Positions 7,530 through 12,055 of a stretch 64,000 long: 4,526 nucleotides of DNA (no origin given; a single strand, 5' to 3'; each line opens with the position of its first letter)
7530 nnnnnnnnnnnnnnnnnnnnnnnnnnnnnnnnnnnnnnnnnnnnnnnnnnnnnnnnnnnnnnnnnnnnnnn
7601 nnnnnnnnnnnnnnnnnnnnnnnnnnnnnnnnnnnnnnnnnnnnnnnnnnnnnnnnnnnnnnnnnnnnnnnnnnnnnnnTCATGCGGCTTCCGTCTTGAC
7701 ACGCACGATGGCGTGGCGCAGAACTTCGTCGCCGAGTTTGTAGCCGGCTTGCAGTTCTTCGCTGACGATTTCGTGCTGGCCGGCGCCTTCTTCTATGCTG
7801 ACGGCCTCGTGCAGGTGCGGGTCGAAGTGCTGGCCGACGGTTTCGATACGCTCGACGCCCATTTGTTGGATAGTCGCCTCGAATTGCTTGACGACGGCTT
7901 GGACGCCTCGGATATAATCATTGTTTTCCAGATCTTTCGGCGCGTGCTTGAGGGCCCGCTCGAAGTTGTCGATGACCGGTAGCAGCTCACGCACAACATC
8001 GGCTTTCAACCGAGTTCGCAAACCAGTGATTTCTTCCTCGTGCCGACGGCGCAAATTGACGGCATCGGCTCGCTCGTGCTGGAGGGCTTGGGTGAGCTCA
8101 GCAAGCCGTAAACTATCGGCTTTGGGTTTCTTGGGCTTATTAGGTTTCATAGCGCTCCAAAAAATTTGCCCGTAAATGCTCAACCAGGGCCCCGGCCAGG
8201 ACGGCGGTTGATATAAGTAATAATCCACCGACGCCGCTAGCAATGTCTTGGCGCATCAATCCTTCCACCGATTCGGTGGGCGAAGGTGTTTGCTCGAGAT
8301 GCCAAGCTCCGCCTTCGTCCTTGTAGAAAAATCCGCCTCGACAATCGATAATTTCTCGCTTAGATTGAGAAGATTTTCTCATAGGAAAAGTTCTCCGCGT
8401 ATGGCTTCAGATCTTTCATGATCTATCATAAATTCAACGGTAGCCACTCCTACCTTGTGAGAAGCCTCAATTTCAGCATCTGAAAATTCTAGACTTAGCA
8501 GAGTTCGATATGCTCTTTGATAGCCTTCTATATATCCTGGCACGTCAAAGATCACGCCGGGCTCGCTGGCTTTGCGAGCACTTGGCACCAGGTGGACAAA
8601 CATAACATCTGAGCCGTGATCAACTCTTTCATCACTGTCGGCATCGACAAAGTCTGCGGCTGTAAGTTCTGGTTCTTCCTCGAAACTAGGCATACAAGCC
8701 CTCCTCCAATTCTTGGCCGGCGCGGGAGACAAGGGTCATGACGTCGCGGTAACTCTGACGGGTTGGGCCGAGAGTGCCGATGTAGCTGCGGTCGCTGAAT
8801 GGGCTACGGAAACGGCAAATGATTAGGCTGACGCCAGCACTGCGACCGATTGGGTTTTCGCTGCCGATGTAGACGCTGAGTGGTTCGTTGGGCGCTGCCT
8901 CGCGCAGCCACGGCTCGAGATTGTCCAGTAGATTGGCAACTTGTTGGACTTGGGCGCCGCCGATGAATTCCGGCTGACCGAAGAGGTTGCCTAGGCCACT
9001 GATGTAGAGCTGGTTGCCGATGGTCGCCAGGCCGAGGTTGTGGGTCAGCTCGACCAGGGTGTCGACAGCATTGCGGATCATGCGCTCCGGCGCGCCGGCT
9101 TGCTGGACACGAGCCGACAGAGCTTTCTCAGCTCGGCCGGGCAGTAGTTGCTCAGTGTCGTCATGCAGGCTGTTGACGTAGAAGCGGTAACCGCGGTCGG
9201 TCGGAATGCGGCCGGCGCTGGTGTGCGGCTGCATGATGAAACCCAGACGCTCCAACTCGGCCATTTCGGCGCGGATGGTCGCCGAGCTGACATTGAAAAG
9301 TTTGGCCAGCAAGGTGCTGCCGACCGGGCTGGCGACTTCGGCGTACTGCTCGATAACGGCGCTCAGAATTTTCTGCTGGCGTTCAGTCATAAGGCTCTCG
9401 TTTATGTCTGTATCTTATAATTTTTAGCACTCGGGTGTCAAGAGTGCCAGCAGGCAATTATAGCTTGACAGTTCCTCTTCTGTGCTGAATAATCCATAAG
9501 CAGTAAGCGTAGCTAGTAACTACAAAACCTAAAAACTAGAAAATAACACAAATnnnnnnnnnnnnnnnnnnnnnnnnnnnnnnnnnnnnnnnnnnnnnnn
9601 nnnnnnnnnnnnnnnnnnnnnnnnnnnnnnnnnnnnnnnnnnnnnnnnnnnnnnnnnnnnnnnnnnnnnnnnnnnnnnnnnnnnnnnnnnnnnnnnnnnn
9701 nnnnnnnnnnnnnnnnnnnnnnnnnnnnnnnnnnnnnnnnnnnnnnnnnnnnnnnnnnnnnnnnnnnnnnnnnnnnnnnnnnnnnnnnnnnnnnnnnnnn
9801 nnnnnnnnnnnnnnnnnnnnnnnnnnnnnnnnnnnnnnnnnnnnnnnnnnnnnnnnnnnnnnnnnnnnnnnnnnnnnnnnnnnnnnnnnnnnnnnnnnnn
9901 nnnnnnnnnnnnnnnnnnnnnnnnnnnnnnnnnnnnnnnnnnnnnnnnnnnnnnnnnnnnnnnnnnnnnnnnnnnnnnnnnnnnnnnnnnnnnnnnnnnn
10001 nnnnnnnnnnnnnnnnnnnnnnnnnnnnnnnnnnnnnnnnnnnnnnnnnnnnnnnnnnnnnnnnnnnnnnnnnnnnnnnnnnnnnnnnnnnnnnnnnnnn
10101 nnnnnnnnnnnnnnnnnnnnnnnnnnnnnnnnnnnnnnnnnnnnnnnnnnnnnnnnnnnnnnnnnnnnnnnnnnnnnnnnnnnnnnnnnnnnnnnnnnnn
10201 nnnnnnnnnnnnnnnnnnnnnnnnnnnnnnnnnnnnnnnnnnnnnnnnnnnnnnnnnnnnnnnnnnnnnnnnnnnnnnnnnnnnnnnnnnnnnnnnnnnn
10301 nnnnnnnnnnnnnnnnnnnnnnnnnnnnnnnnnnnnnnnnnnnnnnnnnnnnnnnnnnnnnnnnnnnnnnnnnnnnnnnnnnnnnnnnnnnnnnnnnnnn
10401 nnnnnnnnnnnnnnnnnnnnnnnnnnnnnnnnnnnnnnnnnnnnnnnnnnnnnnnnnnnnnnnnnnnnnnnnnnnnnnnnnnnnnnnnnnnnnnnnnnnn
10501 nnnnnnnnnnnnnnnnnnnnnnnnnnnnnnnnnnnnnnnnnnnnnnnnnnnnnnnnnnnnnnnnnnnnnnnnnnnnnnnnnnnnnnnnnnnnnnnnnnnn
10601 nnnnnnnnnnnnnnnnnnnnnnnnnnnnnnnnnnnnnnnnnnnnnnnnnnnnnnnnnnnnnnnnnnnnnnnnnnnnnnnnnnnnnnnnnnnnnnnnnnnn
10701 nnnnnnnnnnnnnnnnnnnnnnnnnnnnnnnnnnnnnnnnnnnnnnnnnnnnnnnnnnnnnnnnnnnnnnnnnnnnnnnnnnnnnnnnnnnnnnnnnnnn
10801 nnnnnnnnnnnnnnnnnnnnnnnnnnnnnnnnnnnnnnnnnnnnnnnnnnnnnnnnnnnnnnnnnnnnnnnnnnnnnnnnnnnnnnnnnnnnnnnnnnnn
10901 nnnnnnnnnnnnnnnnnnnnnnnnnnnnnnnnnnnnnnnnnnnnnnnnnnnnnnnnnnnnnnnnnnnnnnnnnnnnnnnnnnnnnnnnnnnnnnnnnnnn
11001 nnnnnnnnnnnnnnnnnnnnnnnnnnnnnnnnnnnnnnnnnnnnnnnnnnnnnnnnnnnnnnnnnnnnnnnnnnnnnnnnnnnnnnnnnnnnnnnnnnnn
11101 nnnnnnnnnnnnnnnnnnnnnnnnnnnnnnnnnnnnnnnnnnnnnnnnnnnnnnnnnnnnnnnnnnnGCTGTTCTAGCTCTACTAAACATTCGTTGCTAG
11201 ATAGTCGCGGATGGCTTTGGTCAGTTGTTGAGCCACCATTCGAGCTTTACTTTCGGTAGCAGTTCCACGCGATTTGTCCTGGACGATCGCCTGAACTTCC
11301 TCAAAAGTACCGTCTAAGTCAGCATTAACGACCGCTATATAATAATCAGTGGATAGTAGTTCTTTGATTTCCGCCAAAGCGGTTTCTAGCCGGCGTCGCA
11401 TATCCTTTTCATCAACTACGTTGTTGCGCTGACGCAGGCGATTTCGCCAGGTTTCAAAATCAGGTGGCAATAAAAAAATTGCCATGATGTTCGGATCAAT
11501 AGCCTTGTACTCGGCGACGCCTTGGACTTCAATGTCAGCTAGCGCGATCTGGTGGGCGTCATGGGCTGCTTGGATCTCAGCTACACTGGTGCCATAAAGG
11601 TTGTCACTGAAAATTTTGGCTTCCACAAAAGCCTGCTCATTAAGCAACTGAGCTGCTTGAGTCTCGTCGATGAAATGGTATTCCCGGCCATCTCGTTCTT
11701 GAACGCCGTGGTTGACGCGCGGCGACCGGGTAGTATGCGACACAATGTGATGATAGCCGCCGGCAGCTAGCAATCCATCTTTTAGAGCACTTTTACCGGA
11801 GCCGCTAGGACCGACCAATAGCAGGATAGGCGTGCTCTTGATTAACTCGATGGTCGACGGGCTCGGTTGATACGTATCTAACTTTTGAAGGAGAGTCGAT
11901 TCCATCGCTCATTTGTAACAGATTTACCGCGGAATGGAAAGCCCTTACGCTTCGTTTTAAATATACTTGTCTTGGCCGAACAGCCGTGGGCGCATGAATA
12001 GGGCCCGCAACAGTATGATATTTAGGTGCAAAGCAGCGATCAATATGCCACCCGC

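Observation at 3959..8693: Small AT-rich orphan ORFs occupy every junction of the hrcA-grpE-dnaK-dnaJ operon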

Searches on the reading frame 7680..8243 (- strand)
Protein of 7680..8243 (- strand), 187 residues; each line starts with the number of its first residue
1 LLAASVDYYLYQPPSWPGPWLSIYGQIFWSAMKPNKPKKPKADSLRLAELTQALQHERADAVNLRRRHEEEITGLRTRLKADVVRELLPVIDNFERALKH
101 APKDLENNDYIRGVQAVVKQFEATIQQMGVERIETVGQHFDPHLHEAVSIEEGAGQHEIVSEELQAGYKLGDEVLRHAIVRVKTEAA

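Call 3: search_protein_families(library=pfam, proteins=[window:7680-8243:-], max_evalue=1)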
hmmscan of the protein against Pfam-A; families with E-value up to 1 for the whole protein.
window:7680-8243:- (187 aa): 3 families
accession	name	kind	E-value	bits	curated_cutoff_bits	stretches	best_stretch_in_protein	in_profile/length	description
PF01025.24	GrpE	-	3.1e-37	128.2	25.8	1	46-183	26-164/165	GrpE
PF12795.12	MscS_porin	-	0.041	13.9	34.4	1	33-74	66-107/238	Mechanosensitive ion channel porin domain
PF05008.21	V-SNARE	-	0.06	14.3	25.9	1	86-131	11-58/92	Vesicle transport v-SNARE protein N-terminus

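Call 31: find_related_loci(query=A1, collection=genome_contigs, flank=8000)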
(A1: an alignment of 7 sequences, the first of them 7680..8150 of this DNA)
Query A1 (156 aa) in genome_contigs; peptide patterns used: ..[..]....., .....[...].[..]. (x = any residue, [..] = any of these).
600 stretches matched a pattern (row limit reached: there are more); 586 encode a relative of the query (tblastn E <= 1e-3); the best 80 are kept; 80 distinct loci.
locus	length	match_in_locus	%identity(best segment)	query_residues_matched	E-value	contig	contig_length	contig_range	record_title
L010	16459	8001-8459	69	1-153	4e-69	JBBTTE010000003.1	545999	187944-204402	MAG: Patescibacteria group bacterium isolate H32-bin050_1 H32_bin050_1_000000000003, whole genome shotgun sequence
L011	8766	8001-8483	68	2-154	5e-69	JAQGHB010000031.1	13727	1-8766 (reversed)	MAG: Candidatus Saccharibacteria bacterium isolate RYN_422 scaffold_1691237, whole genome shotgun sequence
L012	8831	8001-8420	73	15-154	3e-68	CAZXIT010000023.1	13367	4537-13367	MAG TPA_asm: uncultured Candidatus Saccharibacteria bacterium isolate SRP200132_co1_116 genome assembly, contig: NODE_81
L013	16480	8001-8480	65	2-152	9e-68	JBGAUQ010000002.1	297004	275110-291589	MAG: Candidatus Saccharimonadales bacterium isolate MAG_AAO_AS.77 AAOAS-77_NODE_2_length_297004_cov_11.501325, whole gen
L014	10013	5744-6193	65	2-154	3e-67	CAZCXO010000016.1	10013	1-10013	MAG TPA_asm: uncultured Candidatus Saccharibacteria bacterium isolate SRP200132_co1_591 genome assembly, contig: NODE_11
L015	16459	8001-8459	69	1-153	1e-66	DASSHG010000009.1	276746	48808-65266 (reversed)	MAG TPA_asm: Candidatus Saccharimonadales bacterium isolate SMAG_U1053 k141_727542, whole genome shotgun sequence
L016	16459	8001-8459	67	1-151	9e-67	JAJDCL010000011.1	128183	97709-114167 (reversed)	MAG: Candidatus Saccharibacteria bacterium isolate OFTM59 OFTM59_10, whole genome shotgun sequence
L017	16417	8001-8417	71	15-153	9e-66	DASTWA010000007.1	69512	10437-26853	MAG TPA_asm: Candidatus Saccharimonadales bacterium isolate SMAG_U2374 k141_559028, whole genome shotgun sequence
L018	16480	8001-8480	65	1-152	5e-65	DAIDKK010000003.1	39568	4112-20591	MAG TPA_asm: Candidatus Saccharibacteria bacterium isolate clean405 NODE_3_length_39568_cov_5.046669, whole genome shotg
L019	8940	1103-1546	66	3-152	2e-64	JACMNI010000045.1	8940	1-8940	MAG: Candidatus Saccharibacteria bacterium isolate LF-bin-156 FL-bin-156-contig-k141_2286736, whole genome shotgun seque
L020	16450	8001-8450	68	4-153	3e-64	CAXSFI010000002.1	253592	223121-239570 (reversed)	MAG: uncultured bacterium isolate private_X16_metawrap_bin.10 genome assembly, contig: private_X16_metawrap_bin.10_2, wh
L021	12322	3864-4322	66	3-152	2e-64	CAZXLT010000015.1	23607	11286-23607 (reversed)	MAG TPA_asm: uncultured Candidatus Saccharibacteria bacterium isolate SRP342105_co1_432 genome assembly, contig: NODE_28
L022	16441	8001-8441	69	7-151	6e-64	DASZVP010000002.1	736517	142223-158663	MAG TPA_asm: Candidatus Saccharimonadales bacterium isolate SMAG_U6134 k141_341744, whole genome shotgun sequence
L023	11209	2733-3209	62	1-153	5e-64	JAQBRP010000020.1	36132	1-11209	MAG: Candidatus Saccharibacteria bacterium isolate RYN_403 scaffold_2142342, whole genome shotgun sequence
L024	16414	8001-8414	70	15-152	4e-64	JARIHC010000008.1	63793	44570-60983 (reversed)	MAG: Candidatus Saccharibacteria bacterium isolate CullarsAll.DT.06 k141_686716, whole genome shotgun sequence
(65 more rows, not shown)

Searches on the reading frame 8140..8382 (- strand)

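Call 3: search_protein_families(library=pfam, proteins=[window:8140-8382:-], max_evalue=1)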
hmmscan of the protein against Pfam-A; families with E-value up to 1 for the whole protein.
window:8140-8382:- (80 aa): 1 family
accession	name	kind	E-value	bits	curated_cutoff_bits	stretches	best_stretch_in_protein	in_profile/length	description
PF17247.7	DUF5316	-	0.13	12.5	28.7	1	47-75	8-38/74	Family of unknown function (DUF5316)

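Call 4: search_protein_families(library=ncbifam, proteins=[window:8140-8382:-], max_evalue=1)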
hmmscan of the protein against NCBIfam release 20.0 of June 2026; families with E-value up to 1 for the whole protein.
window:8140-8382:- (80 aa): 1 family
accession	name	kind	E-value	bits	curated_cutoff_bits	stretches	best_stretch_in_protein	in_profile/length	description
NF033837.1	GarQ_core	subfamily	0.055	13.5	33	1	14-52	3-41/42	garvicin Q family class II bacteriocin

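Call 41: search_protein_families(library=phrogs, proteins=[window:8140-8382:-], max_evalue=0.1)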
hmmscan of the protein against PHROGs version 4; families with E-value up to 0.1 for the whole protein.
window:8140-8382:- (80 aa): 0 families

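Call 42: search_protein_families(library=padloc, proteins=[window:8140-8382:-], max_evalue=0.1)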
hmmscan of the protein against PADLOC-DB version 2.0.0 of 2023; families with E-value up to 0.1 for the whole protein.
window:8140-8382:- (80 aa): 0 families

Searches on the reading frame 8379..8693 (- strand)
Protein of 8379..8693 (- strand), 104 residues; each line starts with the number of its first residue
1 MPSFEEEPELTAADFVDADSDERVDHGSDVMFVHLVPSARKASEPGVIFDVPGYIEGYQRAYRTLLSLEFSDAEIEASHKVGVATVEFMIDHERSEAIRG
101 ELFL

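Call 3: search_protein_families(library=pfam, proteins=[window:8379-8693:-], max_evalue=1)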
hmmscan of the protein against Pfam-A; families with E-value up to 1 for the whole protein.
window:8379-8693:- (104 aa): 0 families

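Call 4: search_protein_families(library=ncbifam, proteins=[window:8379-8693:-], max_evalue=1)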
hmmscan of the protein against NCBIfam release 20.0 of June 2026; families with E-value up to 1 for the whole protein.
window:8379-8693:- (104 aa): 0 families

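Call 41: search_protein_families(library=phrogs, proteins=[window:8379-8693:-], max_evalue=0.1)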
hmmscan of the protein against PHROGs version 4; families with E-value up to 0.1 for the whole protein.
window:8379-8693:- (104 aa): 0 families

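Call 42: search_protein_families(library=padloc, proteins=[window:8379-8693:-], max_evalue=0.1)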
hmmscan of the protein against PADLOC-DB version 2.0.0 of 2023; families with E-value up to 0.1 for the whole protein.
window:8379-8693:- (104 aa): 0 families

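Call 87: list_cluster_members(proteins=[window:8379-8693:-, window:8140-8382:-, window:7294-7683:-, window:4834-5250:-, window:4584-4844:-, window:4274-4567:-, window:3959-4252:-, P0001])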
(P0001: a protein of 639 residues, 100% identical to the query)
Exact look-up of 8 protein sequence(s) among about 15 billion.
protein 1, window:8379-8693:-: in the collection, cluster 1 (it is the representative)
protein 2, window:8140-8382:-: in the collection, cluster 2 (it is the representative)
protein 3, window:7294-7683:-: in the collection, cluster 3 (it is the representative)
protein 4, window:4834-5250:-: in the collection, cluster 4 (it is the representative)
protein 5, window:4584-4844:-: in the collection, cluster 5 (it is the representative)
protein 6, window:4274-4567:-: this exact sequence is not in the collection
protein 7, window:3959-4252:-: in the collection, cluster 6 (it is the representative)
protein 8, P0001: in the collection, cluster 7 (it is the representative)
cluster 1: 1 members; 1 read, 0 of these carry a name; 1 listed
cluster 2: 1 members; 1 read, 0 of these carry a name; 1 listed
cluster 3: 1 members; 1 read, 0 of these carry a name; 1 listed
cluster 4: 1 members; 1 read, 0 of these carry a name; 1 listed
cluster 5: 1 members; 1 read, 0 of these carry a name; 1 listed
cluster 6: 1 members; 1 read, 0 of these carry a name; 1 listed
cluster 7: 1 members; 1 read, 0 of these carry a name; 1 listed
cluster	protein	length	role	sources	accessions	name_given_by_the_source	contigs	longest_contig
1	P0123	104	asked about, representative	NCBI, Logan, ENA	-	-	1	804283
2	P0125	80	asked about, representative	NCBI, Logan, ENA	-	-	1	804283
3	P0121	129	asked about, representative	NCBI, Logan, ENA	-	-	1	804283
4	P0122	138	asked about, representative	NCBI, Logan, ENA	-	-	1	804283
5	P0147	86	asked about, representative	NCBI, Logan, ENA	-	-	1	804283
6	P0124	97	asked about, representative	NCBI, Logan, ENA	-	-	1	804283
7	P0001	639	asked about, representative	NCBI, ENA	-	-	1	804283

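Call 105: search_solved_structures(query=window:8379-8693:-, max_evalue=1)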
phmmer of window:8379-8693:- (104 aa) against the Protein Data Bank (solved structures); distinct sequences matched with E-value up to 1: 0.

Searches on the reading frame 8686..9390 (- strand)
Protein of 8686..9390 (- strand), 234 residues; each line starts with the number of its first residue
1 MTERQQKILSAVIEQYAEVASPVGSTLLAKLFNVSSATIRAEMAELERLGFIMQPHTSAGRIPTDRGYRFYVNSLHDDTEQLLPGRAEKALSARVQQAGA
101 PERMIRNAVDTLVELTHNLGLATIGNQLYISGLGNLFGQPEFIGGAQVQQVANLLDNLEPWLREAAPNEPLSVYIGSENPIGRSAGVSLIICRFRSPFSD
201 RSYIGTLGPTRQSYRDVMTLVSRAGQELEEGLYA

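Call 3: search_protein_families(library=pfam, proteins=[window:8686-9390:-], max_evalue=1)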
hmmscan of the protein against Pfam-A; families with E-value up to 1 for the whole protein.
window:8686-9390:- (234 aa): 7 families
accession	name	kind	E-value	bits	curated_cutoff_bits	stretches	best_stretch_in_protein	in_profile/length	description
PF01628.27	HrcA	-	4.4e-15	56.7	22.2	1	86-218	89-215/215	HrcA protein C terminal domain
PF03444.21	HrcA_DNA-bdg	-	7.3e-06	26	21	1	2-69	3-71/79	Winged helix-turn-helix transcription repressor, HrcA DNA-binding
PF08279.18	HTH_11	-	0.00068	19.9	25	1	21-51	14-44/55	HTH domain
PF08220.18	HTH_DeoR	-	0.0021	18.2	21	1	28-59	20-51/57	DeoR-like helix-turn-helix domain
PF05491.19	RuvB_C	-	0.0024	18.2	24.7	1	1-70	4-70/72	RuvB C-terminal winged helix domain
PF21715.3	CggR_N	-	0.0025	17.9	30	1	15-67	10-60/71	CggR N-terminal DNA binding domain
PF13730.12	HTH_36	-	0.068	13.4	25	1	28-52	31-55/55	Helix-turn-helix domain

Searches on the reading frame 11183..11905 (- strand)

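Call 88: search_protein_families(library=pfam, proteins=[window:11183-11905:-], max_evalue=0.001)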
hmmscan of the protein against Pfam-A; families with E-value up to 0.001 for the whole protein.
window:11183-11905:- (240 aa): 2 families
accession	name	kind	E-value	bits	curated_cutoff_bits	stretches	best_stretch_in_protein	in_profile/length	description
PF00625.27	Guanylate_kin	-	9.2e-33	113.9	25.2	1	28-210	5-181/182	Guanylate kinase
PF13671.12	AAA_33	-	6.7e-06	26.9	27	1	28-87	2-58/143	AAA domain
